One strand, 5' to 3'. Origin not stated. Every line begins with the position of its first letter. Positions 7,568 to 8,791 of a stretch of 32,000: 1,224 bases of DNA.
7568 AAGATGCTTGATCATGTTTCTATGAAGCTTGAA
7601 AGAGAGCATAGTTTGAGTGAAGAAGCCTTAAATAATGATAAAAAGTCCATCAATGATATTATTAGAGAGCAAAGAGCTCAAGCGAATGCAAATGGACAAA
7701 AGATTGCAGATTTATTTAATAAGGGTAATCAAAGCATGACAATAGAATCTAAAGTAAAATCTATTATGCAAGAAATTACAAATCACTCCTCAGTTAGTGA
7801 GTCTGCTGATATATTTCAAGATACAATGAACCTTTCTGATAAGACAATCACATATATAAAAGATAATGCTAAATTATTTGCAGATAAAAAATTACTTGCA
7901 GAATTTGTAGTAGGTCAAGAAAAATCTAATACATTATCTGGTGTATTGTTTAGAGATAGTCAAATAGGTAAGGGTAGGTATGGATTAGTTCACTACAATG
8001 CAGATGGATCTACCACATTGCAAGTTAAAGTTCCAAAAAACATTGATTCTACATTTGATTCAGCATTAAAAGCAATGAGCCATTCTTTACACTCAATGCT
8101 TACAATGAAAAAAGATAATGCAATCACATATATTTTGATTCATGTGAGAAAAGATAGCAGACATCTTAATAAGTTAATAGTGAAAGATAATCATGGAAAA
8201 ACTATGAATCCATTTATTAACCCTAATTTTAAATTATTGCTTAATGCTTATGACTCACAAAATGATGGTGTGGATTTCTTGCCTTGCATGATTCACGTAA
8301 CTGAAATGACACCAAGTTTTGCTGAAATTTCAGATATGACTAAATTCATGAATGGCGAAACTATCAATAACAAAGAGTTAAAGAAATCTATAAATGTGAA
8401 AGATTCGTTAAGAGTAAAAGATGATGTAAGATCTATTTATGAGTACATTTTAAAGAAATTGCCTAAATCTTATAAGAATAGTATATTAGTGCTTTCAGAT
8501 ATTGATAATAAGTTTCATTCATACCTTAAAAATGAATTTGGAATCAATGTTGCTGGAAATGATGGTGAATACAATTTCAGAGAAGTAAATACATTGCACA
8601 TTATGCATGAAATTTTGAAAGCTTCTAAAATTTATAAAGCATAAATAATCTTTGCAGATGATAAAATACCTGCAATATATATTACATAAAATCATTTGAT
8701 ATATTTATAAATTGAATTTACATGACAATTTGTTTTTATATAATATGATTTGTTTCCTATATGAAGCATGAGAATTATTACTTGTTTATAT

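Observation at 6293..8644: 783-aa orphan protein with a eukaryote-like Ser/Pro/Arg-rich disordered core and a C-terminal domain with His-Asp-Cys order: candidate host-targeted effector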

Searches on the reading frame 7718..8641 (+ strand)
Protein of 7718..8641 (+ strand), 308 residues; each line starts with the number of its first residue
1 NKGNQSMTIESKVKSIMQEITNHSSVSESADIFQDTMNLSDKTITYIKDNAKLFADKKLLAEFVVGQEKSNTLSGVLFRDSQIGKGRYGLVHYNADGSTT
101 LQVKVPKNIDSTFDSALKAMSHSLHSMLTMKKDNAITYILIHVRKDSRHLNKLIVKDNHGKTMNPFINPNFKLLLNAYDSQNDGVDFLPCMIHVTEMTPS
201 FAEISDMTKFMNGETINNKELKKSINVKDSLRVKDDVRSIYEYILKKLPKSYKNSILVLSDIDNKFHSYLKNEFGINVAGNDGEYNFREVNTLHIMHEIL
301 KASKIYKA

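Call 40: find_homologous_proteins(query=A2, max_evalue=10)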
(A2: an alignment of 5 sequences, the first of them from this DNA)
Query A2 (5 sequences): 5074 candidates shared short words with the query, none scored E <= 10.

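Call 41: search_solved_structures(query=A2, max_evalue=10, show_alignments=3)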
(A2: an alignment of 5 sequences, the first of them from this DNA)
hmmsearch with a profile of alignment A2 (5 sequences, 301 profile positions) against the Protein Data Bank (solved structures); distinct sequences matched with E-value up to 10: 2.
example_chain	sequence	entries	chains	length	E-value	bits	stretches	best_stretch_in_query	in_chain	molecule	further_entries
3mdy_A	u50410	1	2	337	0.43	13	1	71-156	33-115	Bone morphogenetic protein receptor type-1B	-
6oz7_A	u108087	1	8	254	2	10.8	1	158-200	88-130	Uncharacterized oxidoreductase YohF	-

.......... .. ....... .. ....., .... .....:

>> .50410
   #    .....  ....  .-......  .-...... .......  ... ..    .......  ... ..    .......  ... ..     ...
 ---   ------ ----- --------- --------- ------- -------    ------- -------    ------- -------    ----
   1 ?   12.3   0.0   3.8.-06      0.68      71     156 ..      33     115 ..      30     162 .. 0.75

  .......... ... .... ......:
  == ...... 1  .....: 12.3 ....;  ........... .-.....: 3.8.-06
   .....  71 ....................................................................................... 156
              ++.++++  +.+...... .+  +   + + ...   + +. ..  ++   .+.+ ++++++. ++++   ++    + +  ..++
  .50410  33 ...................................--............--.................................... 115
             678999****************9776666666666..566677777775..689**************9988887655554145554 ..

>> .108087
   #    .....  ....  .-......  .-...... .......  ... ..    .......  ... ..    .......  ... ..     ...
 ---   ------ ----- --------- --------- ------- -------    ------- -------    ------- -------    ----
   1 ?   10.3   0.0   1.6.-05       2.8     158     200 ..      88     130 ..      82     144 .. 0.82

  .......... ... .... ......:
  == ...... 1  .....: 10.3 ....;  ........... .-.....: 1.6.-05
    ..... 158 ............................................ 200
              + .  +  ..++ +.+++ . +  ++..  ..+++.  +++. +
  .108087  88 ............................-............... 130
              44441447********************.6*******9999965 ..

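Call 42: search_protein_families(library=pfam, alignment_id=A2, max_evalue=10)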
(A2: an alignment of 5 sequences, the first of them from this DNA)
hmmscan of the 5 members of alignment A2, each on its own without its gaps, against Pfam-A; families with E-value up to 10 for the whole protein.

A. member 1, seq(308 aa): 1 family
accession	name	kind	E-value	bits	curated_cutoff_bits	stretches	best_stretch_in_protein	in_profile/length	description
PF17172.10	GST_N_4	-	0.15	13.2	30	1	102-141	56-94/99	Glutathione S-transferase N-terminal domain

B. families by the number of members that match (of 5 scanned): 7 families
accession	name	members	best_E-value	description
PF17716.6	RIMC1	1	0.076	RAB7A-interacting MON1-CCZ1 complex subunit 1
PF03048.19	Herpes_UL92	1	0.077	UL92 family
PF24118.1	DUF7392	1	0.12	Domain of unknown function (DUF7392)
PF18929.5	DUF5678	1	0.12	Family of unknown function (DUF5678)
PF16276.10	NPM1-C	1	0.14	Nucleophosmin C-terminal domain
PF17172.10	GST_N_4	1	0.15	Glutathione S-transferase N-terminal domain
PF00961.24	LAGLIDADG_1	1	0.3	LAGLIDADG endonuclease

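Call 49: predict_structure(alignment_id=A2)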
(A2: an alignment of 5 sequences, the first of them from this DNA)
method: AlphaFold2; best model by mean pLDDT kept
length: 308 residues; sequences in the alignment: 5
mean_pLDDT: 81.4   pTM: 0.81
mean pLDDT of the five models: 81.4, 79.7, 79.7, 78.0, 77.5
residues with pLDDT >= 90: 55; 70-90: 221; 50-70: 24; < 50: 8
segments of 3 or more residues with pLDDT < 50: 1-5, 228-230
pLDDT, mean of each block of 10 residues (from residue 1): 55 88 83 83 90 89 90 74 62 83 79 87 87 80 86 78 79 77 82 77 89 82 64 83 89 76 88 87 78 92 90
secondary structure, 60 per line:
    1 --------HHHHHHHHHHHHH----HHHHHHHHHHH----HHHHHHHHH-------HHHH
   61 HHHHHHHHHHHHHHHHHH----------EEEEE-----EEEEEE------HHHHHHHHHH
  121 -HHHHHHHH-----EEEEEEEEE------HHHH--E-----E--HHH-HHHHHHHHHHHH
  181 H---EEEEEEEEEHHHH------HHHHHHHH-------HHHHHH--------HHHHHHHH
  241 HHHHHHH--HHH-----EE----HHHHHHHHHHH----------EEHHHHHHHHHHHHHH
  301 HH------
elements in order: H9-21 H26-36 H41-49 H57-78 E89-93 E99-104 H111-120 H122-129 E135-143 H150-153 H169-181 E185-193 H194-197 H204-211 H219-224 H233-247 H264-274 H287-302

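Call 51: fold_search(model_id=the predicted structure, library=pdb)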
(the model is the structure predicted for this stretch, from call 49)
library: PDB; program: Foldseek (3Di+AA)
matches with E <= 10: 118; with E <= 0.001: 0
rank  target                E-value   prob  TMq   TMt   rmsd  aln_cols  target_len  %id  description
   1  6qtk_C                5.1e-01  0.03  0.10  0.08  23.2       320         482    9  2.31A structure of gepotidacin with S.aureus DNA gyrase and doubly nicked DNA (released 2019-03-13)
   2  4z4q_A                9.7e-01  0.06  0.13  0.06  26.8       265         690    9  Quinazolinedione(PD 0305970)-DNA cleavage complex of topoisomerase IV from S. pneumoniae (released 2016-09-14)
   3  5cdp_A                9.7e-01  0.02  0.10  0.07  23.8       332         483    9  2.45A structure of etoposide with S.aureus DNA gyrase and DNA (released 2015-12-16)
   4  7pkn_N                1.3e+00  0.04  0.14  0.13  19.1       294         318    7  Structure of the human CCAN deltaCT complex (released 2022-04-27)
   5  8c41_A                1.8e+00  0.01  0.09  0.06  21.8       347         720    9  High resolution structure of the Streptococcus pneumoniae topoisomerase IV-DNA complex with the novel fluoroquinolone  (released 2024-01-10)
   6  1bjt                  1.9e+00  0.02  0.11  0.06  26.1       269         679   12  TOPOISOMERASE II RESIDUES 409-1201 (released 1999-05-04)
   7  9r2k                  2.0e+00  0.09  0.17  0.25  19.4       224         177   10  De novo designed N30 protein fold (released 2025-05-14)
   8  3raf_A                2.1e+00  0.04  0.13  0.09  25.7       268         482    9  Quinazolinedione-DNA cleavage complex of type IV topoisomerase from S. pneumoniae (released 2012-03-28)
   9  6n1p_B                2.2e+00  0.03  0.13  0.09  27.9       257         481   10  Dihedral oligomeric complex of GyrA N-terminal fragment with DNA, solved by cryoEM in C2 symmetry (released 2018-12-05)
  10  9a68_A                2.2e+00  0.03  0.12  0.05  26.8       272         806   12  Integrative model of PARC-PARE by crosslinking MS and deep learning (released 2024-09-18)
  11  4z4q_B                2.4e+00  0.03  0.13  0.06  26.4       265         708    9  Quinazolinedione(PD 0305970)-DNA cleavage complex of topoisomerase IV from S. pneumoniae (released 2016-09-14)
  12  9cy7_B                2.6e+00  0.02  0.12  0.07  19.5       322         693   10  Structure of S.pombe Dis3L2 in complex with oligoU RNA substrate (released 2025-08-06)
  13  5iqf_D                2.7e+00  0.02  0.11  0.11  20.8       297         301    9  Aminoglycoside Phosphotransferase (2'')-Ia (CTD of APH(6')-Ie/APH(2'')-Ia) in complex with GDP and Magnesium (released 2016-05-25)
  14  4a12_B                2.9e+00  0.05  0.12  0.18  17.5       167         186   16  Structure of the global transcription regulator FapR from Staphylococcus aureus in complex with DNA operator (released 2012-09-26)
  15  8qmb_A                2.9e+00  0.02  0.12  0.06  26.7       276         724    9  Nucleant-assisted 2.0 A resolution structure of the Streptococcus pneumoniae topoisomerase IV-V18mer DNA complex with  (released 2024-10-02)
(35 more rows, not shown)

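Call 54: fold_search(model_id=the predicted structure, library=viral)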
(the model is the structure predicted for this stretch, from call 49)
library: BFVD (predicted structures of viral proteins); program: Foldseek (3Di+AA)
matches with E <= 10: 167; with E <= 0.001: 0
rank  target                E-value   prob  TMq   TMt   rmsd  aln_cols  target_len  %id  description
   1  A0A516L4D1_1          3.0e-01  0.05  0.11  0.06  29.0       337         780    9  (no name in the UniProt tables at hand)
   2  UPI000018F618         3.2e-01  0.07  0.13  0.12  20.5       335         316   13  (no name look-up for this kind of identifier)
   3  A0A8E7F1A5            3.4e-01  0.04  0.08  0.11  16.7       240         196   11  Uncharacterized protein [Salmonella phage S19cd]
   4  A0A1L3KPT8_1          3.7e-01  0.14  0.17  0.07  18.5       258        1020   10  RNA-dependent RNA polymerase [Wenzhou bunya-like virus 1]
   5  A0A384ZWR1            4.5e-01  0.05  0.11  0.12  19.3       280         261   13  Uncharacterized protein [Dickeya phage vB_DsoM_JA13]
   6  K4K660                7.7e-01  0.05  0.13  0.14  17.6       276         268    9  Putative pre-tape measure chaperone protein [Caulobacter phage CcrColossus]
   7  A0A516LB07            8.1e-01  0.02  0.08  0.07  19.2       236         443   12  (no name in the UniProt tables at hand)
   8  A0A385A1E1            8.5e-01  0.09  0.17  0.17  15.7       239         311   12  (no name in the UniProt tables at hand)
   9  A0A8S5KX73            9.0e-01  0.02  0.10  0.08  26.5       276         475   13  Maturation protein (Fragment) [ssRNA phage AVE016]
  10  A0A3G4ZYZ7            9.9e-01  0.04  0.13  0.14  20.3       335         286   10  Uncharacterized protein [Gaeavirus sp.]
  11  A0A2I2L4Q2            1.5e+00  0.03  0.11  0.12  15.2       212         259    9  PhosphatidylEthanolamine-Binding Protein (PEBP) [Orpheovirus IHUMI-LCC2]
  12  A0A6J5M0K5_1          1.5e+00  0.03  0.12  0.06  20.7       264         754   10  Large polyvalent protein associated domain-containing protein [uncultured Caudovirales phage]
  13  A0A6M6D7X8            1.6e+00  0.15  0.16  0.23   7.0       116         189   10  (no name in the UniProt tables at hand)
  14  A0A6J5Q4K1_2          1.7e+00  0.01  0.09  0.05  28.4       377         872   10  Uncharacterized protein [uncultured Caudovirales phage]
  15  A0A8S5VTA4            1.9e+00  0.08  0.14  0.06  13.0       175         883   12  (no name in the UniProt tables at hand)
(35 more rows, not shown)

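Call 64: find_related_loci(query=A2, collection=metagenome_contigs, flank=5000)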
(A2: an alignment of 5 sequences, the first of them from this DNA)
Query A2 (308 aa) in metagenome_contigs; peptide patterns used: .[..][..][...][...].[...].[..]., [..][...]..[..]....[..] (x = any residue, [..] = any of these).
98 stretches matched a pattern, but none encodes a relative of the query by tblastn (E <= 1e-3).
